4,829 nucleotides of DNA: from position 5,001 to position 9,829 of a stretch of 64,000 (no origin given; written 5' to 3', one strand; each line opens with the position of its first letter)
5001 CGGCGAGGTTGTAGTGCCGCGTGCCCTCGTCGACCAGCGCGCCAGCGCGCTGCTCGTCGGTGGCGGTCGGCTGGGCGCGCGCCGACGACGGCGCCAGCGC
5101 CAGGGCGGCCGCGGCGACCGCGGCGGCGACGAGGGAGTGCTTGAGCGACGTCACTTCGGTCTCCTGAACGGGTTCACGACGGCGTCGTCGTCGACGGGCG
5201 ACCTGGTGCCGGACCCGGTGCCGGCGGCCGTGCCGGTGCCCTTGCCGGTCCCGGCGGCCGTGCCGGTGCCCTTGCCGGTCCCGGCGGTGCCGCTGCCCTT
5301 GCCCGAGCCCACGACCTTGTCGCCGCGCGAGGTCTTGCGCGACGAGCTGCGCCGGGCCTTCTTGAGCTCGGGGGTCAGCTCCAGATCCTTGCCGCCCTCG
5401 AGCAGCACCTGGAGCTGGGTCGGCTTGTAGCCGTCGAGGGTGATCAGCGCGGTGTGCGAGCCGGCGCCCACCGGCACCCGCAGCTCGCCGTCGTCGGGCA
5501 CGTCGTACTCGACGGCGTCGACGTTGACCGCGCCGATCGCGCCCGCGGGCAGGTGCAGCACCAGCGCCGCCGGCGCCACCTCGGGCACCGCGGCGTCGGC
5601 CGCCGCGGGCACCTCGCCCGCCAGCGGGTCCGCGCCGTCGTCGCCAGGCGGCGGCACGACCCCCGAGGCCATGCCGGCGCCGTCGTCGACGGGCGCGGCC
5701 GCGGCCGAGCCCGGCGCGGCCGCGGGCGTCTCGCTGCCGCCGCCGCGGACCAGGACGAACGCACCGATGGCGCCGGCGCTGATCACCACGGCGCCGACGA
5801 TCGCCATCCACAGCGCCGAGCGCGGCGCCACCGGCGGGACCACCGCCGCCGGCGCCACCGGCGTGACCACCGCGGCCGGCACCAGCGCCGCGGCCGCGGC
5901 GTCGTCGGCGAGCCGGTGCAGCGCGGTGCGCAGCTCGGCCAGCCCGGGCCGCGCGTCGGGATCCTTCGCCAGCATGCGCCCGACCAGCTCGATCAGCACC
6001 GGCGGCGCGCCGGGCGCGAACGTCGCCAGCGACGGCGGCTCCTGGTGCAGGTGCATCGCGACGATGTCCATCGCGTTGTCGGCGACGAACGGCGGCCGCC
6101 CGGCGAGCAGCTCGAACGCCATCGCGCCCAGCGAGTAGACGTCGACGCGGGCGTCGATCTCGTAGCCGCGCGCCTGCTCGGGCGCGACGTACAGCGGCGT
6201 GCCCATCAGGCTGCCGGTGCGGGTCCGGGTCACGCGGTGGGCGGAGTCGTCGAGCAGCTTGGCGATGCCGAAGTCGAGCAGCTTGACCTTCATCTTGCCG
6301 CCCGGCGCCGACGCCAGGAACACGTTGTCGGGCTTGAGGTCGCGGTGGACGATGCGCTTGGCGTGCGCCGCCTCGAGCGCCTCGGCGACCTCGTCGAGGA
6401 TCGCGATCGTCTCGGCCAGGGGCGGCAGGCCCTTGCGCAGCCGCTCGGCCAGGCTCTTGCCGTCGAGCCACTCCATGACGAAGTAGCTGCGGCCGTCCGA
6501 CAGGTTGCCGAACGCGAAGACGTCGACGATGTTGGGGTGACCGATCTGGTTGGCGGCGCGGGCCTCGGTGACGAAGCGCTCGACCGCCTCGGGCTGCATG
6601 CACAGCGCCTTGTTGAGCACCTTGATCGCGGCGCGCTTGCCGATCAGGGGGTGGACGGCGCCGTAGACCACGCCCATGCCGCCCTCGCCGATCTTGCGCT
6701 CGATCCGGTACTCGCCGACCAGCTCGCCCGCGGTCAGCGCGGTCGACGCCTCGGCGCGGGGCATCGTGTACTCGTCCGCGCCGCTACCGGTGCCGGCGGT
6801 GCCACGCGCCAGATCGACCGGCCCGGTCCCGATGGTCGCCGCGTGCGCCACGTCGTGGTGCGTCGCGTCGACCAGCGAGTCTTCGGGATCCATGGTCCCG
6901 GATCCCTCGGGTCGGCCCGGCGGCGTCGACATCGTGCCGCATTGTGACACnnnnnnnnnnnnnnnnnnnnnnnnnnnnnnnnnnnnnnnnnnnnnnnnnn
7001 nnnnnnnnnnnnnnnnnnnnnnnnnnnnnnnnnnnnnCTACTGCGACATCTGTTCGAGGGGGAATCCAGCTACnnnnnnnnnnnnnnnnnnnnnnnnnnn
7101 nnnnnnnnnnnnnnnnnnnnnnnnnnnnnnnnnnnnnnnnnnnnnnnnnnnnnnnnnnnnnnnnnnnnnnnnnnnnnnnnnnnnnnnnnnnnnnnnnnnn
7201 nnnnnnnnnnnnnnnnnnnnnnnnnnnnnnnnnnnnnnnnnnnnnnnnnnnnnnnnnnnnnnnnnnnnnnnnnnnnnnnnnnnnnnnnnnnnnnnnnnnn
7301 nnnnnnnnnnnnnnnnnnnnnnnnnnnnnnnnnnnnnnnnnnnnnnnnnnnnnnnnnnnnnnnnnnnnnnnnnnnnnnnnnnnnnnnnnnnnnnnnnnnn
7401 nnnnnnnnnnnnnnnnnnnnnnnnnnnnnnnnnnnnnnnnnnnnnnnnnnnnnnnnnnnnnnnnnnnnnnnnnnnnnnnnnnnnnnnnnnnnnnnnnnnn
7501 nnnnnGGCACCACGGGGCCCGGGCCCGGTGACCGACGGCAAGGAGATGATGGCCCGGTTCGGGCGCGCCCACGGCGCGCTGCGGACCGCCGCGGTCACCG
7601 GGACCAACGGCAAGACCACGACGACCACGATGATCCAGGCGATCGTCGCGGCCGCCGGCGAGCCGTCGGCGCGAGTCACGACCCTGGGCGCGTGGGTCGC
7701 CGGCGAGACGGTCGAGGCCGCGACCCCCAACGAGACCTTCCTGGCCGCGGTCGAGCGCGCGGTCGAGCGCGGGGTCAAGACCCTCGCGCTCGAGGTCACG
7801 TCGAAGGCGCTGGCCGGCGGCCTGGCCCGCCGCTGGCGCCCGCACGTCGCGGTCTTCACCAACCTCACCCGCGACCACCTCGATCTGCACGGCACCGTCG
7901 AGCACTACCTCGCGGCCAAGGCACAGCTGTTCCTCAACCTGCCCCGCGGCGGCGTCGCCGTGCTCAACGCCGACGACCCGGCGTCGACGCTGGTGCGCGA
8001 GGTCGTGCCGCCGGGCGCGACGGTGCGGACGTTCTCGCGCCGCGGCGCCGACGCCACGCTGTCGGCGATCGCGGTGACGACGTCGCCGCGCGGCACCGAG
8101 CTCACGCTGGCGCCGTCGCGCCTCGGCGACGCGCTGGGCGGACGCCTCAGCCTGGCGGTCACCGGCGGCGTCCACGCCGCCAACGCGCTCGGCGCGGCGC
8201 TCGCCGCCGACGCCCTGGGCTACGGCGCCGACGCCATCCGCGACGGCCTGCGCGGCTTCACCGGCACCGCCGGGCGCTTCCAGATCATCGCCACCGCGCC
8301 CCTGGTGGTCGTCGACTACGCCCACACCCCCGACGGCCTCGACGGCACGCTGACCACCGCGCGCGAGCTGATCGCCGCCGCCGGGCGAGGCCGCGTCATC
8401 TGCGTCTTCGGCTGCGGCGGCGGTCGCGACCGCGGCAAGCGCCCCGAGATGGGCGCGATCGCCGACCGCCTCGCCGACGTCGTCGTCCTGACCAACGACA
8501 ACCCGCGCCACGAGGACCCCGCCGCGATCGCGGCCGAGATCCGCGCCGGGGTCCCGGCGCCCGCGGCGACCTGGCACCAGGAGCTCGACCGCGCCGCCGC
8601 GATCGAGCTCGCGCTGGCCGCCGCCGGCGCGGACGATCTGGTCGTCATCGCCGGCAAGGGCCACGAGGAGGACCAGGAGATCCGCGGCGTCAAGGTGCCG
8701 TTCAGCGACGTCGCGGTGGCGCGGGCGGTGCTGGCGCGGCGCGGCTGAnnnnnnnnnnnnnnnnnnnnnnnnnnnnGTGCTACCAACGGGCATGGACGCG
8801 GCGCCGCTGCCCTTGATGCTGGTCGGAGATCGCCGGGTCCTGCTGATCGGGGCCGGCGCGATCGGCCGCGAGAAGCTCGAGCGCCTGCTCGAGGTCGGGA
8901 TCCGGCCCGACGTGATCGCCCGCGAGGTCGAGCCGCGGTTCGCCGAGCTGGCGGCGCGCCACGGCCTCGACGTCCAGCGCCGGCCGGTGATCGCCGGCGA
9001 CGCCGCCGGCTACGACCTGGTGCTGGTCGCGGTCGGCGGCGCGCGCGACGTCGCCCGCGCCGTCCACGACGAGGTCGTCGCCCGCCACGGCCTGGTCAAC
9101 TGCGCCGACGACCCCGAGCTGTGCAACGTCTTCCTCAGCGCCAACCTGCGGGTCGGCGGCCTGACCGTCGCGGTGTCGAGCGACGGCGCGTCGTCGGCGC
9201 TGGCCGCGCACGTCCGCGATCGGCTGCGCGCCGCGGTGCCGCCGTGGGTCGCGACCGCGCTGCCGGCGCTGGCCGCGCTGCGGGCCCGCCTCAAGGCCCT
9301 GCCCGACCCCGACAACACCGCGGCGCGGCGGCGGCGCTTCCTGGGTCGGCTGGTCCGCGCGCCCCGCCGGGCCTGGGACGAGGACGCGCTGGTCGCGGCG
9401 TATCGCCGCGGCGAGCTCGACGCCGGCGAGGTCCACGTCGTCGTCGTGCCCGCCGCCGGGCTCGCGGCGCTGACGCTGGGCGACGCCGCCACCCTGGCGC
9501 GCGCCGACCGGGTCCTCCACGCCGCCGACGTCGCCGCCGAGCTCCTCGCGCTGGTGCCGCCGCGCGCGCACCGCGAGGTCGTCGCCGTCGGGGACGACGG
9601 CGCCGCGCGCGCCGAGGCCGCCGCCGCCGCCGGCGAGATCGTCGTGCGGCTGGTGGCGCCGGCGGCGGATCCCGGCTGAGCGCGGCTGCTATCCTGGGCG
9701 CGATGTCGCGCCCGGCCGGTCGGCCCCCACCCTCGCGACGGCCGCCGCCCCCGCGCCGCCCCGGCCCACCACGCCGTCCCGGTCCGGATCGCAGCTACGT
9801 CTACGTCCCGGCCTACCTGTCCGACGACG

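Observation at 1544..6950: RNA end-healing and sealing cassette (SAM methyltransferase - Rnl ligase - HD-Pnk) in a run of same-strand genes behind a Ser/Thr kinase and a TPR protein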

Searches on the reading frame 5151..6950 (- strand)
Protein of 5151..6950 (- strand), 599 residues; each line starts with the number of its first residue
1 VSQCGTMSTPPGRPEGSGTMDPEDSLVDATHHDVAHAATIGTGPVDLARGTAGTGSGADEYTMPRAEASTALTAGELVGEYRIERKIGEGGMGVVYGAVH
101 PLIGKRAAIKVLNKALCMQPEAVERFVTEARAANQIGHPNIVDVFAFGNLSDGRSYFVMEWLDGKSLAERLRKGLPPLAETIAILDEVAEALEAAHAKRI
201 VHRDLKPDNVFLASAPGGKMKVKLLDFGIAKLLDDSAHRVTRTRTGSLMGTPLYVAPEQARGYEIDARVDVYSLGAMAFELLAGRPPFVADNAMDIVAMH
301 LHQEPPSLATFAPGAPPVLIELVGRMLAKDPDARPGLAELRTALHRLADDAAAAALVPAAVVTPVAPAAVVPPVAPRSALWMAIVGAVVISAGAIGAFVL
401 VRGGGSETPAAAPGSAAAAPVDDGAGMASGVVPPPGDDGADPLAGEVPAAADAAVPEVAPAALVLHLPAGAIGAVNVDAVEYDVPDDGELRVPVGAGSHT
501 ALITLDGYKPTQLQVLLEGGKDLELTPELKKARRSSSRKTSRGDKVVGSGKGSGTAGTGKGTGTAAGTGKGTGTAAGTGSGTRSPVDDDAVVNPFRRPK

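Call 6: search_protein_families(library=pfam, proteins=[window:5151-6950:-], max_evalue=0.01)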
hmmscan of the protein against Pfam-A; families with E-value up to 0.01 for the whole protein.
window:5151-6950:- (599 aa): 6 families
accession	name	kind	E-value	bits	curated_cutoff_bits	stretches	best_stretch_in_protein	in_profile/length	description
PF00069.31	Pkinase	-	4.4e-49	167.7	31.7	1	81-340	1-257/263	Protein kinase domain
PF07714.23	PK_Tyr_Ser-Thr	-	1.2e-29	103.8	23.1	1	83-343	3-257/258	Protein tyrosine and serine/threonine kinase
PF01636.29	APH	-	1e-05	25.8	23.2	1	176-230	144-197/239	Phosphotransferase enzyme family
PF06293.20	Kdo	-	9e-05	22.4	21.3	1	154-228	91-167/207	Lipopolysaccharide kinase (Kdo/WaaP) family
PF03109.22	ABC1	-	0.00043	19.9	22.9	1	153-238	141-222/244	ABC1 atypical kinase-like domain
PF17667.7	Pkinase_fungal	-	0.0094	15.1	24.1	0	182-248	289-357/387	Fungal protein kinase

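Call 7: search_protein_families(library=ncbifam, proteins=[window:5151-6950:-], max_evalue=0.01)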
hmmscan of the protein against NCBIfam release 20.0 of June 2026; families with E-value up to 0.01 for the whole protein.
window:5151-6950:- (599 aa): 16 families
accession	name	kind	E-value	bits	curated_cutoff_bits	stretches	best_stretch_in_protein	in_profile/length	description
NF033483.0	PknB_PASTA_kin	equivalog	1.6e-78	265.1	450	1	79-351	7-272/563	Stk1 family PASTA domain-containing Ser/Thr kinase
NF052427.1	StpK7MSMEG_1200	equivalog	4.7e-49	167.4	900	1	78-421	6-336/601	serine/threonine protein kinase StpK7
NF047741.1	antiphage_MADS6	equivalog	9e-48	163.2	460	2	178-353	298-466/612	methylation-associated defense system protein kinase MAD6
TIGR03903.1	TOMM_kin_cyc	equivalog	1e-40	139.5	705.75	1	104-338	3-237/1267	TOMM system kinase/cyclase fusion protein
NF033442.0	BREX_PglW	equivalog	3.6e-36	124.4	990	2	180-352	313-491/1391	BREX system serine/threonine kinase PglW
NF009651.0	PRK13184.1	equivalog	8.1e-35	120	839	1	79-345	2-288/932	serine/threonine-protein kinase PknD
NF038150.1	lanthi_synth_IV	equivalog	2.7e-24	85.5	650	1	73-353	183-460/851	class IV lanthionine synthetase LanL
NF053615.1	SerThrKinAfsKStmc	equivalog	4.1e-22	78.6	1300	1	78-358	12-284/809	protein serine/threonine kinase AfsK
NF038151.1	lanthi_synth_III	equivalog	3.6e-13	48.8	575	1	65-284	208-425/833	class III lanthionine synthetase LanKC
NF058632.1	SerThrKinPrkT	equivalog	1e-09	37.9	280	1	80-228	22-163/322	serine/threonine protein kinase PrkT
NF043056.1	T4SS_LegK1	equivalog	2.3e-09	36.4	550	1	87-276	79-278/516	Dot/Icm T4SS effector kinase LegK1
TIGR03724.2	arch_bud32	equivalog_domain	3.8e-07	29.8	125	1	124-235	38-136/193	KEOPS complex kinase/ATPase Bud32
NF011464.0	PRK14879.1-7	equivalog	2.2e-06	27.6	246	1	124-232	51-151/221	Kae1-associated kinase Bud32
NF007174.0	PRK09605.1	equivalog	4.3e-06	25.5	447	1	124-234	381-477/535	bifunctional N(6)-L-threonylcarbamoyladenine synthase/serine/threonine protein kinase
NF011463.0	PRK14879.1-4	equivalog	5.9e-05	22.6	188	1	124-234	63-164/237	Kae1-associated kinase Bud32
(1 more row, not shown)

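Call 78: search_protein_families(library=padloc, proteins=[window:5151-6950:-], max_evalue=0.001)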
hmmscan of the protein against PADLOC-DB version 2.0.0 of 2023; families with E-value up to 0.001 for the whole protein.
window:5151-6950:- (599 aa): 33 families (the best 25 are shown)
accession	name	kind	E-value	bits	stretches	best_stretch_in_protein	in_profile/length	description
PDLC04042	PD-T4-6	-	1.7e-84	281.9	1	77-353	7-278/292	-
PDLC04061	PD-T4-6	-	5.9e-81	271.5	1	77-365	14-302/510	-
PDLC04054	PD-T4-6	-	2.4e-79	265.3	1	72-373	3-299/347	-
PDLC04053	PD-T4-6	-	4.8e-79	264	1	75-355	5-279/311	-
PDLC04043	PD-T4-6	-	4.2e-78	261.4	1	74-423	10-359/452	-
PDLC04041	PD-T4-6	-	5.4e-78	261.2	1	63-368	12-315/443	-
PDLC04060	PD-T4-6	-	1.9e-69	232.8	1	77-353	6-275/486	-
PDLC04039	PD-T4-6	-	8.4e-69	230.7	1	74-456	9-383/458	-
PDLC04138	mad6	-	8.6e-69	231.1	1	73-356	45-322/659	mads_6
PDLC01088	C3a189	-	9.1e-68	227.6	1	84-395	2-281/840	kinase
PDLC04047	PD-T4-6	-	2.9e-64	215.2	1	77-345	8-270/327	-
PDLC04057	PD-T4-6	-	9.8e-64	214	1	78-346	7-269/443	-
PDLC04052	PD-T4-6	-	1.5e-61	207.1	1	76-370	6-299/496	-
PDLC04050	PD-T4-6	-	4.9e-60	201.8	1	75-356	59-335/480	-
PDLC04040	PD-T4-6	-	4.4e-57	192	1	87-350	2-268/547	-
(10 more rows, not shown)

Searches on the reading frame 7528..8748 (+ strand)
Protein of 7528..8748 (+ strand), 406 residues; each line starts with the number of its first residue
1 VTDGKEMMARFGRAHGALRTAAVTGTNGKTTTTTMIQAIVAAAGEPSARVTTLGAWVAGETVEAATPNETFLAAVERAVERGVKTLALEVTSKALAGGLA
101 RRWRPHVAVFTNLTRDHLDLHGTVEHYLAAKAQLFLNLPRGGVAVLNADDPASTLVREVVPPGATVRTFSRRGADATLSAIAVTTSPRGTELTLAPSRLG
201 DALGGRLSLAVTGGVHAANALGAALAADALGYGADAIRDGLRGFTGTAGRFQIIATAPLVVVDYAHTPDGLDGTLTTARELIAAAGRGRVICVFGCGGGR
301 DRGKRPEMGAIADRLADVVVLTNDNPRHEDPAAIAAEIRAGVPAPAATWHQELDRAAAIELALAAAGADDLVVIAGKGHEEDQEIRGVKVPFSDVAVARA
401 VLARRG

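Call 98: search_protein_families(library=pfam, proteins=[window:7528-8748:+], max_evalue=0.001)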
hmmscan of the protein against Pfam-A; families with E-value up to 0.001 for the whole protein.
window:7528-8748:+ (406 aa): 2 families
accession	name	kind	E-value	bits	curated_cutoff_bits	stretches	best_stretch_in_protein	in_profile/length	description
PF08245.18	Mur_ligase_M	-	5.5e-40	137.9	24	1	23-227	1-200/200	Mur ligase middle domain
PF02875.26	Mur_ligase_C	-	6.7e-32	111.4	28.4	1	249-378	1-127/127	Mur ligase, glutamate ligase domain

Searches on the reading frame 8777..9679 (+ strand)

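Call 98: search_protein_families(library=pfam, proteins=[window:8777-9679:+], max_evalue=0.001)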
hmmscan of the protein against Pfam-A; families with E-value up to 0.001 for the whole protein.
window:8777-9679:+ (300 aa): 2 families
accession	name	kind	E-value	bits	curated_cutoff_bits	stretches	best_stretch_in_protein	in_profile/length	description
PF13241.12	NAD_binding_7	-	2.6e-16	60.5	22.1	1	17-121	6-103/104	Putative NAD(P)-binding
PF14824.11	Sirohm_synth_M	-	6.2e-07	29.2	25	1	127-152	2-27/28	Sirohaem biosynthesis protein central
